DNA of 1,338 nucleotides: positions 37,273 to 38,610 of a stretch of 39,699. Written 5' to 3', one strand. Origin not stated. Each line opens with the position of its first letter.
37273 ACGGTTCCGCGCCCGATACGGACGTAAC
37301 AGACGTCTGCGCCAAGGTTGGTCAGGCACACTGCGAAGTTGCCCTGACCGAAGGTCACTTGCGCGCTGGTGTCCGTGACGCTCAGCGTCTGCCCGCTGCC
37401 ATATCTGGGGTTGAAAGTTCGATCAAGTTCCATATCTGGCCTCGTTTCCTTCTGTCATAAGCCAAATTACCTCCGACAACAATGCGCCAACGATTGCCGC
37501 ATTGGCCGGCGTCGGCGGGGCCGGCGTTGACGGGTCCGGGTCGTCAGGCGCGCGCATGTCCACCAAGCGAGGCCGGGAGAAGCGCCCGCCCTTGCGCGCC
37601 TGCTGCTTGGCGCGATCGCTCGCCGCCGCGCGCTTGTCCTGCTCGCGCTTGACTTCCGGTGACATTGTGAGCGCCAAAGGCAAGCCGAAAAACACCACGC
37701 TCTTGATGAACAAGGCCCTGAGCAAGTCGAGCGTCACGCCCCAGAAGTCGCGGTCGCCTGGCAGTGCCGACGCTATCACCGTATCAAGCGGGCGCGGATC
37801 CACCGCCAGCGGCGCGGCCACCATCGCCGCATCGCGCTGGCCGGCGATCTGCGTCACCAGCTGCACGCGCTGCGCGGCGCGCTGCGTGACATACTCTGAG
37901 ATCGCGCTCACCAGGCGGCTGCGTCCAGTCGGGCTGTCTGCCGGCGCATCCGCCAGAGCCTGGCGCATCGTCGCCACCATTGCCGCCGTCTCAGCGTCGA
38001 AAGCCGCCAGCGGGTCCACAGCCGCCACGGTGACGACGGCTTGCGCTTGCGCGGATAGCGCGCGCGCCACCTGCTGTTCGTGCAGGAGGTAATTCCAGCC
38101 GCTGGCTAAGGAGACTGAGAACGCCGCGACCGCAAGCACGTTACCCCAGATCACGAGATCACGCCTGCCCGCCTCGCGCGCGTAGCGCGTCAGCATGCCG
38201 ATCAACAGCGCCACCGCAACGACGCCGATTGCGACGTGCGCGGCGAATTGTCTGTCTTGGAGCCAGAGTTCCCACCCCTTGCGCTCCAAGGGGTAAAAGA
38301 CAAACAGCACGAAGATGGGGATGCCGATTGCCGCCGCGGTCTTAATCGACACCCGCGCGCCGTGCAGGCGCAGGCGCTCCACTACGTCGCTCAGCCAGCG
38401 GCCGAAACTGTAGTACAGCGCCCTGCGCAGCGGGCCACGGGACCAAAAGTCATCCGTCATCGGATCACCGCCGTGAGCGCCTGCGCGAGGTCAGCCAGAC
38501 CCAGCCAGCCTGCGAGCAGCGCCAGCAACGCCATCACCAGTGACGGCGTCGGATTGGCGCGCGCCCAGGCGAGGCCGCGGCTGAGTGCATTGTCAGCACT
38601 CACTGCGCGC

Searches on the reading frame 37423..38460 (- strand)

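Call 8: search_protein_families(library=pfam, proteins=[window:37423-38460:-], max_evalue=0.01)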
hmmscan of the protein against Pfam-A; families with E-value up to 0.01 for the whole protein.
window:37423-38460:- (345 aa): 1 family
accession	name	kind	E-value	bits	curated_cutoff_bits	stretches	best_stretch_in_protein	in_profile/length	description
PF01757.29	Acyl_transf_3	-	0.0022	17.6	31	1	9-119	187-285/326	Acyltransferase domain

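Call 25: search_protein_families(library=phrogs, proteins=[window:37423-38460:-], max_evalue=0.001)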
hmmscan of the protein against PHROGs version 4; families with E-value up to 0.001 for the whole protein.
window:37423-38460:- (345 aa): 0 families
